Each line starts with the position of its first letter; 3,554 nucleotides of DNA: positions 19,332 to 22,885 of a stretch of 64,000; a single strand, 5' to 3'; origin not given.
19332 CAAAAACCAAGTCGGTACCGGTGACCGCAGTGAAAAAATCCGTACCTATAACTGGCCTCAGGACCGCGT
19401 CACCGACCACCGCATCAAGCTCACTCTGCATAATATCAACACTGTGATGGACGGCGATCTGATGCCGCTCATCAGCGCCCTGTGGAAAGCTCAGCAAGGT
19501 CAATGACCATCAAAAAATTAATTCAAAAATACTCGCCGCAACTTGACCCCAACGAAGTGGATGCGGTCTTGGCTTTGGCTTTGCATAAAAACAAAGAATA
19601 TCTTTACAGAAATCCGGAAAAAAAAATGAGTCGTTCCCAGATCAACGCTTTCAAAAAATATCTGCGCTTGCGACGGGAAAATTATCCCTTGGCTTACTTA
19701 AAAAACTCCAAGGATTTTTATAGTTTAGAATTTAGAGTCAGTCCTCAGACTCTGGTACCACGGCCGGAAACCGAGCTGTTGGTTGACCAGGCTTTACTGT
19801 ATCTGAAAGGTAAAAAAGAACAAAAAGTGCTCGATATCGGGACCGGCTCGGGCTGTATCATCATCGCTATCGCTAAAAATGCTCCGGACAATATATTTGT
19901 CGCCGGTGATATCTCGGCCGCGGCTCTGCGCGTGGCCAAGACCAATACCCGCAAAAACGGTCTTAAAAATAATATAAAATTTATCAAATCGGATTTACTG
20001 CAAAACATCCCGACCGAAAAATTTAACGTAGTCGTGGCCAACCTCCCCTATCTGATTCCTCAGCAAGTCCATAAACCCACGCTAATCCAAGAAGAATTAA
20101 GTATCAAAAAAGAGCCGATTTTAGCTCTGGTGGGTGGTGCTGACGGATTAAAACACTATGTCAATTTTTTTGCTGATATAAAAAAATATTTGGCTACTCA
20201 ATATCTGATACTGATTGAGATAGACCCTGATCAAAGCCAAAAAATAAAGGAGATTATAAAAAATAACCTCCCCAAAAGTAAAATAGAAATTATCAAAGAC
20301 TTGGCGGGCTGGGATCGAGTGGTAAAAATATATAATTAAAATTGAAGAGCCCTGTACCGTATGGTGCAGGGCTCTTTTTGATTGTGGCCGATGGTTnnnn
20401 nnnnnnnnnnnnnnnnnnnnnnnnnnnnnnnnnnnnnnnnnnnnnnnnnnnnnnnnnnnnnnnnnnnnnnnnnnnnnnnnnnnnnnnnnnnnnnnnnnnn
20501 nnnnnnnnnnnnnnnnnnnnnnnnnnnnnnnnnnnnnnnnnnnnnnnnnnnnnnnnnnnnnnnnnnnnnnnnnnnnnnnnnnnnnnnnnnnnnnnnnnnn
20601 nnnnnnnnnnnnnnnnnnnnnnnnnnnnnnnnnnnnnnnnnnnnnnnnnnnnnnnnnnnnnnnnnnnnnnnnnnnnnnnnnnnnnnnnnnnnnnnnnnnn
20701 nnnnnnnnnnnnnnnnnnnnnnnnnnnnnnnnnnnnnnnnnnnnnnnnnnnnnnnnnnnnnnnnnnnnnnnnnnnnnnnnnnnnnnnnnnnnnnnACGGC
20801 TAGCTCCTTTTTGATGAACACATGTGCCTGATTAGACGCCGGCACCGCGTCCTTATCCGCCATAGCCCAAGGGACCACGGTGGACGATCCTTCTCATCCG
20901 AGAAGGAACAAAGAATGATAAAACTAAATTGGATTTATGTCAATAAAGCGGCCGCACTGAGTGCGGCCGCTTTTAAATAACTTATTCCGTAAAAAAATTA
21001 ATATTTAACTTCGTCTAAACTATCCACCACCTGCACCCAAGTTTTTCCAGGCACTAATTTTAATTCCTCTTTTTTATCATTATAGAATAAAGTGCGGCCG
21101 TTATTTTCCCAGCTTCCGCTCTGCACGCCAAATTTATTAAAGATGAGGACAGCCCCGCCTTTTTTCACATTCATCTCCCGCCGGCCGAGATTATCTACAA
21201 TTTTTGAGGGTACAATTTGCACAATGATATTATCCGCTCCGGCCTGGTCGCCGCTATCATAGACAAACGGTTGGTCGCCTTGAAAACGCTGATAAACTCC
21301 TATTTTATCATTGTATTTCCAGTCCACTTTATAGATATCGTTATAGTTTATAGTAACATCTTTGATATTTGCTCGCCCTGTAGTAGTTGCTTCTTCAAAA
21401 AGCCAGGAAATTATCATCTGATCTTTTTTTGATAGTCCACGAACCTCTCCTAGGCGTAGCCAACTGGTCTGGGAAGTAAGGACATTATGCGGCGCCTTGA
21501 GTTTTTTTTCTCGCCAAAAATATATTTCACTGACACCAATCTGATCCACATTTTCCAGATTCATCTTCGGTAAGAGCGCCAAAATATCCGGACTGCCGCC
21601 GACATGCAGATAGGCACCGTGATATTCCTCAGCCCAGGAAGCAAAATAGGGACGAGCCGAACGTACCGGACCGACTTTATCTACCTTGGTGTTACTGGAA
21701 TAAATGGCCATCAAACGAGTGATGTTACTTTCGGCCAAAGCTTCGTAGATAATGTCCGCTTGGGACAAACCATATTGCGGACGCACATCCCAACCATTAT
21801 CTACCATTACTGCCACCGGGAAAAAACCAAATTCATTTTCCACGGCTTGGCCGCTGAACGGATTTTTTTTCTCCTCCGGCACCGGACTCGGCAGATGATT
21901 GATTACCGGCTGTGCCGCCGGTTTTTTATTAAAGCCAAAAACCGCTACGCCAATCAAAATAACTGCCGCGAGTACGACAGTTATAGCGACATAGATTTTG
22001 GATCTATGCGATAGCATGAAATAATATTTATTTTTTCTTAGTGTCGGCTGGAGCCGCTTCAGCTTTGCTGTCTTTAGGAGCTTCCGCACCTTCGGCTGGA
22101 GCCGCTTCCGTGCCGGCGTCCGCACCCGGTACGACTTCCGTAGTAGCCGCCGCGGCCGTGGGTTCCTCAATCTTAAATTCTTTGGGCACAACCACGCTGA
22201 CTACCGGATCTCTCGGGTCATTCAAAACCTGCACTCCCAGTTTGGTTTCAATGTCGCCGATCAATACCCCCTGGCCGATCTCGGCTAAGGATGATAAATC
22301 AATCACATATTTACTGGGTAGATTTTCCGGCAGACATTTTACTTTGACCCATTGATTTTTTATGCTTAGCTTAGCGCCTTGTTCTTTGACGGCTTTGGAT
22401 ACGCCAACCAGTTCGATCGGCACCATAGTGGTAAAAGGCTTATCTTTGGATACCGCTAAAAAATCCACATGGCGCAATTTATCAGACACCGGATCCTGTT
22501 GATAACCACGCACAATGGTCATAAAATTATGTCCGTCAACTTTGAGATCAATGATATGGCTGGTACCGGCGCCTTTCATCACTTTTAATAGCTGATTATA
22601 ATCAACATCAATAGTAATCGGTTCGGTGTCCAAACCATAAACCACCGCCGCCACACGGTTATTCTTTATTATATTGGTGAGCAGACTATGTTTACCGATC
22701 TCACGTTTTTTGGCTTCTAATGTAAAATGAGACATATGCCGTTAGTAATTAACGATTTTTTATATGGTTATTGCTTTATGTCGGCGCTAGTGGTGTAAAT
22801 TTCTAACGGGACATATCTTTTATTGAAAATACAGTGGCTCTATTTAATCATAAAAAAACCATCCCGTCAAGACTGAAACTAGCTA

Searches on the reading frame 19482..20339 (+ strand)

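Call 107: search_protein_families(library=pfam, proteins=[window:19482-20339:+], max_evalue=0.0001)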
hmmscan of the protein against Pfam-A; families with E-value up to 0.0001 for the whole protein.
window:19482-20339:+ (285 aa): 14 families
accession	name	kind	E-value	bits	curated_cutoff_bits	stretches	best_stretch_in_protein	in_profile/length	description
PF05175.20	MTS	-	5.8e-17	62.3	23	1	107-197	26-115/170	Methyltransferase small domain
PF13847.12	Methyltransf_31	-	8.6e-15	55.1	27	1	111-194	2-89/145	Methyltransferase domain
PF06325.19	PrmA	-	1.5e-13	51.3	22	1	111-188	160-234/296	Ribosomal protein L11 methyltransferase (PrmA)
PF13649.12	Methyltransf_25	-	4.2e-11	43.8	27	1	116-191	1-77/97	Methyltransferase domain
PF12847.13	Methyltransf_18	-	3.2e-08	34.1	27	1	112-185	14-87/151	Methyltransferase domain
PF08242.18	Methyltransf_12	-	7.6e-08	33.4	30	1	117-187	1-72/98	Methyltransferase domain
PF17827.6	PrmC_N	-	2.4e-07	31.7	23.4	1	22-73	18-69/71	PrmC N-terminal domain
PF08241.18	Methyltransf_11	-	7.4e-07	30.2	21.2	1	117-187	1-67/95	Methyltransferase domain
PF02475.24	TRM5-TYW2_MTfase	-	1.3e-06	28.9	28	1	110-198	34-122/164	TRM5/TYW2 methyltransferase domain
PF02390.23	Methyltransf_4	-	3.3e-06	27.1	24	1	114-189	3-81/173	Putative methyltransferase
PF01170.24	UPF0020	-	6.6e-06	26.4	22.3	1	133-192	73-133/197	RMKL-like, methyltransferase domain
PF05971.18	Methyltransf_10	-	1.4e-05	25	23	1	112-190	102-187/299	RNA methyltransferase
PF04816.18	TrmK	-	2.3e-05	24.5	27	1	117-185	2-71/205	tRNA (adenine(22)-N(1))-methyltransferase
PF24675.1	NpmA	-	3.7e-05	23.5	60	1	105-165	16-80/214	16S rRNA (adenine(1408)-N(1))-methyltransferase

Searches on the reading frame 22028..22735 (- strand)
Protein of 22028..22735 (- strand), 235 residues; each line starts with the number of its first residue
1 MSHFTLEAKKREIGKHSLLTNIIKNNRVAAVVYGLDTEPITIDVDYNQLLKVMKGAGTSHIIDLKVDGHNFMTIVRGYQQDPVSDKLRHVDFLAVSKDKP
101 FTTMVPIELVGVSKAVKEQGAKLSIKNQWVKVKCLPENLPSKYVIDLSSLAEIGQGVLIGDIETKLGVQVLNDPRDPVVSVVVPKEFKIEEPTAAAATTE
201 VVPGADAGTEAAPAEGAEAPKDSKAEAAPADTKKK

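Call 107: search_protein_families(library=pfam, proteins=[window:22028-22735:-], max_evalue=0.0001)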
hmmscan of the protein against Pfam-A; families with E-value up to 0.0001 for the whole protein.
window:22028-22735:- (235 aa): 2 families
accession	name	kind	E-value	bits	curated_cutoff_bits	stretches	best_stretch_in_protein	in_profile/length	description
PF14693.11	Ribosomal_TL5_C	-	2.3e-18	66.8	27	1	102-185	3-84/84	Ribosomal protein TL5, C-terminal domain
PF01386.24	Ribosomal_L25p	-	5.5e-17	62.4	23.6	1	6-92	1-82/82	Ribosomal L25p family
